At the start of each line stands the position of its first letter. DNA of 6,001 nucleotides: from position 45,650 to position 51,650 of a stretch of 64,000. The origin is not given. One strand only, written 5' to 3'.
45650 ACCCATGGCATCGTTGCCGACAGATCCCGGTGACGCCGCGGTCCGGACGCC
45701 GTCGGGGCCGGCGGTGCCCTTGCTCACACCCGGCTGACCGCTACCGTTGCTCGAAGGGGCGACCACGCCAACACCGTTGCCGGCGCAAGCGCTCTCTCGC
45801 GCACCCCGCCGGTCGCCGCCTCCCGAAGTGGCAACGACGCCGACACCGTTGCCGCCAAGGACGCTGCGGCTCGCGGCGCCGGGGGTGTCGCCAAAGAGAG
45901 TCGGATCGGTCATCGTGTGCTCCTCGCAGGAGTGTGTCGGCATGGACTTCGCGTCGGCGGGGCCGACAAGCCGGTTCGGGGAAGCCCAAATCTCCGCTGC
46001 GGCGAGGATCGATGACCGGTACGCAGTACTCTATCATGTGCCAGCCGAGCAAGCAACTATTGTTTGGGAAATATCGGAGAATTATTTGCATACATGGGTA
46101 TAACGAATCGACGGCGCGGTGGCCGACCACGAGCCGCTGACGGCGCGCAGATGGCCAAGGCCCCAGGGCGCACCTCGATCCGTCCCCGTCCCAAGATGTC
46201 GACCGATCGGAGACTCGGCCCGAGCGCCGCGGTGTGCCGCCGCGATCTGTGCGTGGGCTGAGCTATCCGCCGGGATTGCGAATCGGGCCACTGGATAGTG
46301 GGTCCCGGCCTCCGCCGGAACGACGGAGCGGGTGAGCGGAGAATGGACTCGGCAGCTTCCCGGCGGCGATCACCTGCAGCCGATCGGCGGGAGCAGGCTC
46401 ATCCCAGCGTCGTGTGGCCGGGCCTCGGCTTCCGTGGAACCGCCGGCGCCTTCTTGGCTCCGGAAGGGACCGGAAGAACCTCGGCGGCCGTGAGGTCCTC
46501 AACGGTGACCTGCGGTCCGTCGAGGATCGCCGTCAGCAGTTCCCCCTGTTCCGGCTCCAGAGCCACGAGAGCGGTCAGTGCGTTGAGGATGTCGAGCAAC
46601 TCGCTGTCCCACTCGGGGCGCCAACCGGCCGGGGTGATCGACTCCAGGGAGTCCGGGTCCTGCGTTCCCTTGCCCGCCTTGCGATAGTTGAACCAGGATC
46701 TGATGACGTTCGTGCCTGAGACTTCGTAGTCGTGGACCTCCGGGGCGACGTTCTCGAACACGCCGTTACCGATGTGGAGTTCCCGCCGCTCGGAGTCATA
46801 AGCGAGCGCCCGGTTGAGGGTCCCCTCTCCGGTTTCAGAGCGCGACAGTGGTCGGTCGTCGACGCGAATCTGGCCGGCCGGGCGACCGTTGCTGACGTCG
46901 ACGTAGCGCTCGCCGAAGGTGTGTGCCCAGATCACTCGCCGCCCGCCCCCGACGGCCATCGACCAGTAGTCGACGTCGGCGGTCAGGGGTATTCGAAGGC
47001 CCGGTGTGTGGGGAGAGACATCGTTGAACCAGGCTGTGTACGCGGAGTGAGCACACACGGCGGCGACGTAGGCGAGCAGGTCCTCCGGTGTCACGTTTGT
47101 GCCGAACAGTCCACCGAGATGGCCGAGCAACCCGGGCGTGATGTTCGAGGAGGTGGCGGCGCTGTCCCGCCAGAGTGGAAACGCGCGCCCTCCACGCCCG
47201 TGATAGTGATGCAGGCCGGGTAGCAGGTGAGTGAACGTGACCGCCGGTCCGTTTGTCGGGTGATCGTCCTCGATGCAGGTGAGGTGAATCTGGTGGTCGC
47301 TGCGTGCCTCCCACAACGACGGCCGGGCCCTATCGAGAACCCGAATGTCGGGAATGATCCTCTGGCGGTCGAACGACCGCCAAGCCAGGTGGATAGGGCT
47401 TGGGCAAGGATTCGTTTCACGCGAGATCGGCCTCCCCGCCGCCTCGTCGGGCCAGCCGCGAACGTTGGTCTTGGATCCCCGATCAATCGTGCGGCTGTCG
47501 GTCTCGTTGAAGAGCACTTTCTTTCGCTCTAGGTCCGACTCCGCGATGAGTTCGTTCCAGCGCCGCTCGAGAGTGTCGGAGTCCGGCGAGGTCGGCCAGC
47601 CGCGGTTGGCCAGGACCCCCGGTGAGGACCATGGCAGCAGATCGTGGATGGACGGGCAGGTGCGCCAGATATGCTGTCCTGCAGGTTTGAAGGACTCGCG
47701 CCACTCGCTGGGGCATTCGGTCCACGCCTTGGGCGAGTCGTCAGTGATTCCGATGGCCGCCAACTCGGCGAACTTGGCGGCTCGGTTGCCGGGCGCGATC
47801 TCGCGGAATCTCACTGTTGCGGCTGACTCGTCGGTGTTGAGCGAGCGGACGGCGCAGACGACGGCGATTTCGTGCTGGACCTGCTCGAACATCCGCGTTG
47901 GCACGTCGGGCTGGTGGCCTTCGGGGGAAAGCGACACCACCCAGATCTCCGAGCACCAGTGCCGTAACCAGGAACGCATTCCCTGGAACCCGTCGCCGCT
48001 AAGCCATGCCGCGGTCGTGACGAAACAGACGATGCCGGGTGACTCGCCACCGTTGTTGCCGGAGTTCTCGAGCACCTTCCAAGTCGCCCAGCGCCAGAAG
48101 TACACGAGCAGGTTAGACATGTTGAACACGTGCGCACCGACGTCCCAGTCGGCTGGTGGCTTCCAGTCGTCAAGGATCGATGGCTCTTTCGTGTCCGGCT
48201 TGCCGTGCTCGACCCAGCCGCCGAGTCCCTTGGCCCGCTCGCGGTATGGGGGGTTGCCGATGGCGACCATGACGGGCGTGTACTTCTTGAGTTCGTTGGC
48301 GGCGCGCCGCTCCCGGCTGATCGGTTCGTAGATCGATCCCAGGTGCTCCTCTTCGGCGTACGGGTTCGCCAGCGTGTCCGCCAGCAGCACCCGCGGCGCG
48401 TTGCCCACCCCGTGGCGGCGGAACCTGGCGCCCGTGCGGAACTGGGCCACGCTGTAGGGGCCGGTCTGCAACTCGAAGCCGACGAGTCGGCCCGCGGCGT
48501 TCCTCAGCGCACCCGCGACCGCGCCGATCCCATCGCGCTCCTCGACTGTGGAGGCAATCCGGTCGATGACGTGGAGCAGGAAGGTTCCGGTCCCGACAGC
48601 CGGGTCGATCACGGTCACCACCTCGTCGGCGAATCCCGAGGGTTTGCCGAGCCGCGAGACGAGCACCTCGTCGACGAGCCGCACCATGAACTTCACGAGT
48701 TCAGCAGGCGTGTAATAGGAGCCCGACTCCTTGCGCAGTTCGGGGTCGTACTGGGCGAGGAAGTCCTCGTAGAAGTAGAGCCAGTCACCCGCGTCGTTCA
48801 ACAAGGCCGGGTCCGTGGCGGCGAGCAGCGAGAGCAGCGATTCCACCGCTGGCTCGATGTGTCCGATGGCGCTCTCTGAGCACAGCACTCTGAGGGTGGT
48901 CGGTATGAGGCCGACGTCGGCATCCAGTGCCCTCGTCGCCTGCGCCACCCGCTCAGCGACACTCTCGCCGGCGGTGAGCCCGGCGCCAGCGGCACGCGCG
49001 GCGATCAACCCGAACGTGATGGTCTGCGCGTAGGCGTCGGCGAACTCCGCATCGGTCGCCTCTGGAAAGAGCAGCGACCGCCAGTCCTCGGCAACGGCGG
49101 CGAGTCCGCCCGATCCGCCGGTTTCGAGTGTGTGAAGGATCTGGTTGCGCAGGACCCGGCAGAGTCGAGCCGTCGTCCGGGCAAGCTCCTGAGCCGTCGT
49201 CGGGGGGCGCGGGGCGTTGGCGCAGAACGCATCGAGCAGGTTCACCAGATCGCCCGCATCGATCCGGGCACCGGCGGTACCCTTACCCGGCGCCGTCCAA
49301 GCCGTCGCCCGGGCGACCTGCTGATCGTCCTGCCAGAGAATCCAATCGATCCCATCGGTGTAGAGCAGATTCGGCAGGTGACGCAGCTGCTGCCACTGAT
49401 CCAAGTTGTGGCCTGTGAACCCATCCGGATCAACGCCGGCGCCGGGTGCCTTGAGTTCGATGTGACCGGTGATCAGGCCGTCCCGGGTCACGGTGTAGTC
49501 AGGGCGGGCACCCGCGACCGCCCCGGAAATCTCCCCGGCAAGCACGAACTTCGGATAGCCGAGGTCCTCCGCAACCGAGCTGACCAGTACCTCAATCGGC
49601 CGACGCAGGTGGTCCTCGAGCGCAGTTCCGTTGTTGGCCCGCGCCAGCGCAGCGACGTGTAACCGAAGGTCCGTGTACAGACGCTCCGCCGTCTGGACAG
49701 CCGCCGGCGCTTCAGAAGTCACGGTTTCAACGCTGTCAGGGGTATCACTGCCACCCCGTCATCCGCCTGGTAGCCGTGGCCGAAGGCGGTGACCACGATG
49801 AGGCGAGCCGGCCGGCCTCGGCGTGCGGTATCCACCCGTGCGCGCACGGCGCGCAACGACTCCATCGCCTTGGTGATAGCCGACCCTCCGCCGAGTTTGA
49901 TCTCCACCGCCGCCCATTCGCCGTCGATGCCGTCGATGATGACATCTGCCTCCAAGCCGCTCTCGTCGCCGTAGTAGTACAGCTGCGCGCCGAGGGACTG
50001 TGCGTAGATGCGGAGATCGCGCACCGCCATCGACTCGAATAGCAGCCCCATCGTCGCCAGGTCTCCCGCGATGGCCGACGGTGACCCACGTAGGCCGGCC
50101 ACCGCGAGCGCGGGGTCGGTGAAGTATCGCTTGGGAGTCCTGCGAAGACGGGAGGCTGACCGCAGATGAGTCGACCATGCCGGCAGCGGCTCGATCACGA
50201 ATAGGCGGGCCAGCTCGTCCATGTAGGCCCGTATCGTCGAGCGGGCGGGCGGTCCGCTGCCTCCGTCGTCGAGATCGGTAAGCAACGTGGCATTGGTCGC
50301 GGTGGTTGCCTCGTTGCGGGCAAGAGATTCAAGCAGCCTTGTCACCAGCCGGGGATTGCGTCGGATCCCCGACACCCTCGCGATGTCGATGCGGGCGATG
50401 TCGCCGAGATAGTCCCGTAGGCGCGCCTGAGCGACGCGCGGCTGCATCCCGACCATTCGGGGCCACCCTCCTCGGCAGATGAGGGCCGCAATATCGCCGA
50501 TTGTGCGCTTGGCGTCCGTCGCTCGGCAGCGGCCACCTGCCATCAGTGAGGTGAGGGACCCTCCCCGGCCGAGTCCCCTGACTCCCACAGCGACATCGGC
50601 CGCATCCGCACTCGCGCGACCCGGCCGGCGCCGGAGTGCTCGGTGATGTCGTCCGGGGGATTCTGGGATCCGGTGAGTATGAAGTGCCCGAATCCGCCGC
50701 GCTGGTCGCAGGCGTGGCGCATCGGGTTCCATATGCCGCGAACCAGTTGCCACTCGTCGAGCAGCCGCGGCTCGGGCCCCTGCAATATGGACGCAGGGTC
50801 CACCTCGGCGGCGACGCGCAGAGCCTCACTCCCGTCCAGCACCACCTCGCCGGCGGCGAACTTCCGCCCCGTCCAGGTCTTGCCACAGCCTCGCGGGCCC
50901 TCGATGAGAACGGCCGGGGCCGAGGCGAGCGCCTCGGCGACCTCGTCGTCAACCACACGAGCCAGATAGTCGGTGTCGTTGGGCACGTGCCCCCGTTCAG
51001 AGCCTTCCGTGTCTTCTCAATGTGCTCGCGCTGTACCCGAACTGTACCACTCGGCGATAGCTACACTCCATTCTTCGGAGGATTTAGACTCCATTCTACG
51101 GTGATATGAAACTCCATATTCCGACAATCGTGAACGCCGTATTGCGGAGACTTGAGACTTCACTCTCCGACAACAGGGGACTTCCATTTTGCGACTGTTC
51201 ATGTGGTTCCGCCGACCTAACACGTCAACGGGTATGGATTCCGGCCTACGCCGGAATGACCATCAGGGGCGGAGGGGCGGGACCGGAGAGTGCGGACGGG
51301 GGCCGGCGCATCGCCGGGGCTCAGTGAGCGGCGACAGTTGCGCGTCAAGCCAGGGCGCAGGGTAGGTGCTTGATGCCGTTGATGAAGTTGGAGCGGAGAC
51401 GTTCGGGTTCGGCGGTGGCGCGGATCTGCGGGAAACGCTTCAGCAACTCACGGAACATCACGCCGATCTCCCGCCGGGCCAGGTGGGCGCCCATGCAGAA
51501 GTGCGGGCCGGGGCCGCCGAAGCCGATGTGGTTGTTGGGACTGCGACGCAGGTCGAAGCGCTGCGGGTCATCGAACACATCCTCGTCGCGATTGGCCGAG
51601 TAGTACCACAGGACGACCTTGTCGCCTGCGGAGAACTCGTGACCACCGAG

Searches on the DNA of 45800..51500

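Call 87: search_rna_families(source=window, start=45800, end=51500, threshold=evalue, max_evalue=1)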
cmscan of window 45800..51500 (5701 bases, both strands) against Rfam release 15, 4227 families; matches with E-value up to 1: 2.
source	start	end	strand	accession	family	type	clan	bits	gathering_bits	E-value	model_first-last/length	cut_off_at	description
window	49473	49525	-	RF01068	Guanidine-II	Cis-reg; riboswitch;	-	22.6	32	0.23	1-48/48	no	Guanidine-II riboswitch aptamer (mini-ykkC)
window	50138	50187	+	RF01145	sR14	Gene; snRNA; snoRNA; CD-box;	-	16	38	0.78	1-54/54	no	Small nucleolar RNA sR14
